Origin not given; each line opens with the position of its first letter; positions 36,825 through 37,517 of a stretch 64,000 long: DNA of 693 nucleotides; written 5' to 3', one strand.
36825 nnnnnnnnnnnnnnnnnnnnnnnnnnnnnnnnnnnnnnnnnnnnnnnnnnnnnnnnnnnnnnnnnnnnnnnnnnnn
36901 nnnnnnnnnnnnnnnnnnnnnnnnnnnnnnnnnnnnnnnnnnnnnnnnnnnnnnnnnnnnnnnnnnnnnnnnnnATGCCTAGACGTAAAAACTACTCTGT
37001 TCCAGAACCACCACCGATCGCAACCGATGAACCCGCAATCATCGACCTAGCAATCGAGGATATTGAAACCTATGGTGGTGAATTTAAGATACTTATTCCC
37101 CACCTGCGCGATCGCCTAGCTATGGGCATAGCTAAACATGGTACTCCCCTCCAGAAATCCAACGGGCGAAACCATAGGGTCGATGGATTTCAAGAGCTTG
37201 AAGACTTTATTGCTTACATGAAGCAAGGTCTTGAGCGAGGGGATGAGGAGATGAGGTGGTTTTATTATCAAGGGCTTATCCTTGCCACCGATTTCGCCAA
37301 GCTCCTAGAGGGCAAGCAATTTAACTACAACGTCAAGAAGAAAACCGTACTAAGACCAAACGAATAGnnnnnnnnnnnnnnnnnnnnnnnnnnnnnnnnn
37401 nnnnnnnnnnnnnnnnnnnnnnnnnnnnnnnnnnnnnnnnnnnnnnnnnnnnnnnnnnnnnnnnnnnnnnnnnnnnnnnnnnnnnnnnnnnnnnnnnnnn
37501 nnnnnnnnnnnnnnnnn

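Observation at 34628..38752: Clustered DNA-modification and dNTP-pool genes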

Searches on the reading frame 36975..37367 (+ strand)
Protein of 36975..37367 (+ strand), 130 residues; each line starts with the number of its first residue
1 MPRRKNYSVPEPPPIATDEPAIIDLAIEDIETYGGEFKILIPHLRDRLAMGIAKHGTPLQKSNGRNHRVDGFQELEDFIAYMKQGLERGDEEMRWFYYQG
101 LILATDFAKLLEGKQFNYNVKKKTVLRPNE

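Call 3: search_protein_families(library=pfam, proteins=[window:36975-37367:+], max_evalue=0.01)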
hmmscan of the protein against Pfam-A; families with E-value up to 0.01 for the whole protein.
window:36975-37367:+ (130 aa): 0 families

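Call 6: search_protein_families(library=phrogs, proteins=[window:36975-37367:+], max_evalue=0.001)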
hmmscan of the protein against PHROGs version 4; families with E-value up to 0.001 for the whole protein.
window:36975-37367:+ (130 aa): 3 families
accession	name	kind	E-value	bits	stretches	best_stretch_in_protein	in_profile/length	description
phrog_7609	-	unknown function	8.4e-13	49.8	1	44-90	80-126/130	-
phrog_22538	-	unknown function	3.7e-06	28.1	1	43-85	117-159/165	-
phrog_2906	-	unknown function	1.1e-05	26.1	1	37-87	202-252/299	-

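Call 10: search_protein_families(library=ncbifam, proteins=[window:36975-37367:+], max_evalue=0.01)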
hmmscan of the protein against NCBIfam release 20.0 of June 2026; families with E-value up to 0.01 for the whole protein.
window:36975-37367:+ (130 aa): 0 families

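Call 45: search_protein_families(library=pfam, alignment_id=A1, max_evalue=10)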
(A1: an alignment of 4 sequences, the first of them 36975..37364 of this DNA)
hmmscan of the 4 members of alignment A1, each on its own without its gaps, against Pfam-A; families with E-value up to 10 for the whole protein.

A. member 1, window:36975-37364:+ (130 aa): 0 families

B. families by the number of members that match (of 4 scanned): 0 families

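Call 46: search_solved_structures(query=A1, max_evalue=10, show_alignments=2)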
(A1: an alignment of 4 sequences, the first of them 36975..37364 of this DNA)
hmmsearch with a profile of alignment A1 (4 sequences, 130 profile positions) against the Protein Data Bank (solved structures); distinct sequences matched with E-value up to 10: 7.
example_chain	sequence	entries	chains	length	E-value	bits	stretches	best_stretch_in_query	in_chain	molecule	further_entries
5msk_A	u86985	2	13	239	0.13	15.4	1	39-107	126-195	Proteasome activator complex subunit 2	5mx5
7dr6_A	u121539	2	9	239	0.2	14.9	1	39-108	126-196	Proteasome activator complex subunit 2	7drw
7nao_d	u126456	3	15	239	0.2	14.8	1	39-108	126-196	Proteasome activator complex subunit 2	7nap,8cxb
9rdg_A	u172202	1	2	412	0.5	13.6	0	54-85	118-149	Carbohydrate binding family 6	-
5a6l_A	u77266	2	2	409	1.2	12.3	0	54-85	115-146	CARBOHYDRATE BINDING FAMILY 6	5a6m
4ckq_A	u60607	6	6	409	1.6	11.9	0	54-85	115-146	CARBOHYDRATE BINDING FAMILY 6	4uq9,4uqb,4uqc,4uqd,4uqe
4uqa_A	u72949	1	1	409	1.6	11.9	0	54-85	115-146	CARBOHYDRATE BINDING FAMILY 6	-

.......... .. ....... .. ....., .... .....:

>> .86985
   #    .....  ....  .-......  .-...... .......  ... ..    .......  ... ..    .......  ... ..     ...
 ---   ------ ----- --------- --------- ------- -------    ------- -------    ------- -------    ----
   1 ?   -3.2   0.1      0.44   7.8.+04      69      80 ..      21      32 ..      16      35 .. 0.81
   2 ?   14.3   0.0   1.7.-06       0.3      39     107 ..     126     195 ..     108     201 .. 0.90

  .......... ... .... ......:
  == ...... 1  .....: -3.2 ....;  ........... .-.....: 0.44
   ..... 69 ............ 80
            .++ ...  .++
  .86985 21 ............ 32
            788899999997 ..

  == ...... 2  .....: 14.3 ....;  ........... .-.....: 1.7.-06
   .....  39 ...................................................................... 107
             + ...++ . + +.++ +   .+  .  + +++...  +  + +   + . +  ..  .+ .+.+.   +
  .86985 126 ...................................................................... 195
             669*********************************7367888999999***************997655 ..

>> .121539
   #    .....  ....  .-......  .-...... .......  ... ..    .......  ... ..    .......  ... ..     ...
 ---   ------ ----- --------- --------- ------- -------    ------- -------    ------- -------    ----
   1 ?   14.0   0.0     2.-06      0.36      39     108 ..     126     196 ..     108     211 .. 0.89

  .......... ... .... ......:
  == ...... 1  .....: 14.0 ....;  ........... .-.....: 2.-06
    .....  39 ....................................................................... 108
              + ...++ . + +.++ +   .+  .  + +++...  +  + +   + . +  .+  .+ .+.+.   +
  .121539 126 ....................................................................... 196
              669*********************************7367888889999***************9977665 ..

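Call 48: find_homologous_proteins(query=window:36975-37364:+, max_evalue=0.001)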
Query window:36975-37364:+ (130 aa): 20 proteins with E <= 0.001 among 21 candidates.
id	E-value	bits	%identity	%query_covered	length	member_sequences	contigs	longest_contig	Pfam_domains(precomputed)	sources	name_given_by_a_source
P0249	1.2e-82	293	100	100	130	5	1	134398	-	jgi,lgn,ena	-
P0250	5.3e-76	271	94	96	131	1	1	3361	-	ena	-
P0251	6.4e-62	225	78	99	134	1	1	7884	-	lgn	-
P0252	4.6e-60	219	80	92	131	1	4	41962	-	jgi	jgi:hypothetical protein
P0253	4.3e-59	216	77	95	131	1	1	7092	-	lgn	-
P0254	1.3e-54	202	81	88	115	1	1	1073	-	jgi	jgi:hypothetical protein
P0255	2.7e-53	198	70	98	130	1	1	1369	-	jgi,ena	-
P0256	3.1e-53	197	68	98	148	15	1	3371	-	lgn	-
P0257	1.3e-52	195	71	96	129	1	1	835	-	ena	-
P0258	1.2e-51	192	66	93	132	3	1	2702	-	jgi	jgi:hypothetical protein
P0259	1.6e-51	192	69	97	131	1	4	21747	-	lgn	-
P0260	1.7e-51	192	69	95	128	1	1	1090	-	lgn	-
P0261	9.6e-51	189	67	98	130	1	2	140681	-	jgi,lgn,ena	jgi:hypothetical protein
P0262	1.5e-50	189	69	95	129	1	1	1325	-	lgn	-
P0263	1.9e-49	185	67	98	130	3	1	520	-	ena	-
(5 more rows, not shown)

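Call 58: predict_structure(alignment_id=A3)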
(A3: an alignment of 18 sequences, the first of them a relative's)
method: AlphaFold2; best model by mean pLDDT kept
length: 130 residues; sequences in the alignment: 18
mean_pLDDT: 73.8   pTM: 0.57
mean pLDDT of the five models: 73.8, 72.3, 70.1, 69.0, 63.2
residues with pLDDT >= 90: 42; 70-90: 35; 50-70: 29; < 50: 24
segments of 3 or more residues with pLDDT < 50: 4-6, 8-11, 58-63, 121-125, 127-130
pLDDT, mean of each block of 10 residues (from residue 1): 45 57 85 91 85 57 60 91 95 94 87 63 48
secondary structure, 60 per line:
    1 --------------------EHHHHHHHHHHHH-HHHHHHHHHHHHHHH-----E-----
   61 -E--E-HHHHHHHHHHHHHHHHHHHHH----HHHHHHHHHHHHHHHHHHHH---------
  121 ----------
elements in order: H22-33 H35-49 H67-87 H92-111

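Call 59: search_protein_representatives(alignment_id=A3)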
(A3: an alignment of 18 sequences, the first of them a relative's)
Query: 18 sequences, 130 profile positions. Proteins with E-value up to 0.001 (for the whole library): 5089; up to 1e-10: 303; up to 1e-30: 1. The best 150 are listed.
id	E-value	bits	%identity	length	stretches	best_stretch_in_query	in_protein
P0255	3.2e-68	243.7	-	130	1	1-130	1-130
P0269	3.1e-24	101.4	-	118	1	5-115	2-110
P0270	6.2e-23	97.2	-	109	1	5-114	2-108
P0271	4.2e-22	94.5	-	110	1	5-101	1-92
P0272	5.8e-22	94.1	-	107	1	5-94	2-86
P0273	3.6e-20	88.3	-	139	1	5-118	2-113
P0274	4.8e-20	87.9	-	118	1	8-115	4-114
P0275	5.8e-19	84.4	-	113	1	4-104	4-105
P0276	3.3e-18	81.9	-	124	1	2-116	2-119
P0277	4.0e-18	81.7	-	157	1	9-111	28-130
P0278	1.1e-17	80.3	-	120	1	7-85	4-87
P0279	1.5e-17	79.9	-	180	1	8-110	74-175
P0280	1.8e-17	79.5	-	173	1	4-121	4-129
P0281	2.2e-17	79.3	-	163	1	8-113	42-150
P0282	3.7e-17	78.5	-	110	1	10-110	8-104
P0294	1.3e-15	73.5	-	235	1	10-111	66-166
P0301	2.2e-15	72.8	-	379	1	6-108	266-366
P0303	2.6e-15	72.6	-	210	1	3-115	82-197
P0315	1.3e-14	70.3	-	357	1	8-114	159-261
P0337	7.8e-14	67.8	-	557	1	9-109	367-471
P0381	6.7e-13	64.8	-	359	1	8-111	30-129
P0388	8.9e-13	64.4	-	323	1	8-116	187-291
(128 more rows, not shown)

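Call 61: search_protein_families(library=pfam, proteins=[P0269, P0273, P0277, P0301, P0315, P0337, P0381, P0388, P0294, P0303], max_evalue=0.01)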
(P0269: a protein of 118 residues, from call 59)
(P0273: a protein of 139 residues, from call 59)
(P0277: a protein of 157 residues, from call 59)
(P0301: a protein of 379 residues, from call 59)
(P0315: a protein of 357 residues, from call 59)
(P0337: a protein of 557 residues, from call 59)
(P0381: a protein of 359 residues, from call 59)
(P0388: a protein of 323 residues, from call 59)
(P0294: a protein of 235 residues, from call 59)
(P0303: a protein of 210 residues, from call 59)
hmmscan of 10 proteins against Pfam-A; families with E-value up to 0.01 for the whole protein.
P0269 (118 aa): 0 families

P0273 (139 aa): 0 families

P0277 (157 aa): 0 families

P0301 (379 aa): 0 families

P0315 (357 aa): 0 families

P0337 (557 aa): 0 families

P0381 (359 aa): 1 family
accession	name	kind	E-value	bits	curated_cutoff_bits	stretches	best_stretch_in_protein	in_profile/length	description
PF13560.12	HTH_31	-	2.2e-05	25.1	27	1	226-261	6-41/64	Helix-turn-helix domain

P0388 (323 aa): 0 families

P0294 (235 aa): 0 families

P0303 (210 aa): 0 families

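Call 62: fold_search(model_id=the predicted structure, library=pdb)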
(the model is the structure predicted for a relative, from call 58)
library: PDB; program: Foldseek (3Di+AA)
matches with E <= 10: 55; with E <= 0.001: 0
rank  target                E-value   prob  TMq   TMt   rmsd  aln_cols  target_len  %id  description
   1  2c41_F                1.6e+00  0.15  0.30  0.26  12.8       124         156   14  X-ray structure of Dps from Thermosynechococcus elongatus (released 2006-10-11)
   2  7pwo_N1               2.0e+00  0.11  0.33  0.29  19.4       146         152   16  Cryo-EM structure of Giardia lamblia ribosome at 2.75 A resolution (released 2022-04-20)
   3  6qeq_B                2.0e+00  0.07  0.23  0.25  17.5       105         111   14  PcfF from Enterococcus faecalis pCF10 (released 2019-05-01)
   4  2c41_B                2.2e+00  0.12  0.30  0.26  12.8       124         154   14  X-ray structure of Dps from Thermosynechococcus elongatus (released 2006-10-11)
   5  8wpv                  2.3e+00  0.20  0.32  0.27  10.9        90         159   14  Truncated mutant (1-171) of ferritin from Ureaplasma diversum soaked in Fe2+ solution for 30min (released 2024-06-12)
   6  8wqv_C                2.5e+00  0.10  0.30  0.25  11.7       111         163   15  Fe-O nanocluster of form-VIII in the 4-fold channel of Ureaplasma diversum ferritin (released 2024-06-12)
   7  8wqv_U                2.5e+00  0.10  0.30  0.25  11.7       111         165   15  Fe-O nanocluster of form-VIII in the 4-fold channel of Ureaplasma diversum ferritin (released 2024-06-12)
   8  2c41_J                3.0e+00  0.10  0.30  0.26  12.8       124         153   14  X-ray structure of Dps from Thermosynechococcus elongatus (released 2006-10-11)
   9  2xjn_C                3.0e+00  0.06  0.20  0.19  10.9       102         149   16  Crystal structure of Streptococcus suis Dpr with copper (released 2010-11-24)
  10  8xyv_B                4.1e+00  0.09  0.28  0.35  10.9        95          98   16  De novo designed protein 0705-5 (released 2024-10-02)
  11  8wqv_O                4.1e+00  0.08  0.29  0.24  11.0        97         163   16  Fe-O nanocluster of form-VIII in the 4-fold channel of Ureaplasma diversum ferritin (released 2024-06-12)
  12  3tul_C                4.1e+00  0.04  0.19  0.19  16.0       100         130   11  Crystal structure of N-terminal region of Type III Secretion Major Translocator SipB (residues 82-226) (released 2012-02-15)
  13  4qnc_B                4.4e+00  0.08  0.27  0.39   9.9        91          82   16  Crystal structure of a SemiSWEET in an occluded state (released 2014-09-10)
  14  7qwq_v                4.7e+00  0.14  0.37  0.26  11.7       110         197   16  Ternary complex of ribosome nascent chain with SRP and NAC (released 2022-03-16)
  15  3nym_A                4.7e+00  0.08  0.29  0.31  14.1        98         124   12  The crystal structure of functionally unknown protein from Neisseria meningitidis MC58 (released 2010-09-22)
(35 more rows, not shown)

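Call 66: fold_search(model_id=the predicted structure, library=viral)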
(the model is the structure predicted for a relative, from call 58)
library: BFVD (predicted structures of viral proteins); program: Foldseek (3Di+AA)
matches with E <= 10: 114; with E <= 0.001: 1
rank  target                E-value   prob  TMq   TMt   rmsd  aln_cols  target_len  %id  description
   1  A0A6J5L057            1.9e-04  1.00  0.52  0.36  11.4       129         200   35  Uncharacterized protein [uncultured Caudovirales phage]
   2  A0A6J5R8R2            7.3e-01  0.28  0.32  0.28  17.3       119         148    9  Uncharacterized protein [uncultured Caudovirales phage]
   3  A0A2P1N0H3            9.4e-01  0.33  0.34  0.32  11.4       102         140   11  (no name in the UniProt tables at hand)
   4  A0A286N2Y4            1.3e+00  0.23  0.39  0.30  23.4       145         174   16  Uncharacterized protein [Arthrobacter phage Colucci]
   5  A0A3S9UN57            1.8e+00  0.16  0.32  0.34  14.3       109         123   18  Uncharacterized protein [Arthrobacter phage Maja]
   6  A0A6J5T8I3            1.9e+00  0.28  0.28  0.45   6.5        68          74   13  Uncharacterized protein [uncultured Caudovirales phage]
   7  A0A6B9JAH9            1.9e+00  0.11  0.29  0.28  18.6       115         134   19  (no name in the UniProt tables at hand)
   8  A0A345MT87            2.6e+00  0.13  0.34  0.19  19.4       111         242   13  (no name in the UniProt tables at hand)
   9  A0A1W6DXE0            2.6e+00  0.10  0.27  0.23  13.2        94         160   19  Uncharacterized protein [Sphingobium phage Lacusarx]
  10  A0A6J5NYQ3            2.6e+00  0.08  0.26  0.07  16.3       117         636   12  Uncharacterized protein [uncultured Caudovirales phage]
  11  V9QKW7                3.0e+00  0.21  0.30  0.53   6.4        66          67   14  (no name in the UniProt tables at hand)
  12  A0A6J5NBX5            3.2e+00  0.15  0.35  0.29   8.9       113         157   11  Uncharacterized protein [uncultured Caudovirales phage]
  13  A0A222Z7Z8            3.4e+00  0.12  0.34  0.30  12.8       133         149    9  HTH DNA binding domain protein [Arthrobacter phage Piccoletto]
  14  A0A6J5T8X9            3.4e+00  0.08  0.18  0.32   7.9        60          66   17  Uncharacterized protein [uncultured Caudovirales phage]
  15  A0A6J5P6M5            3.6e+00  0.09  0.28  0.32   8.4        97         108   18  Uncharacterized protein [uncultured Caudovirales phage]
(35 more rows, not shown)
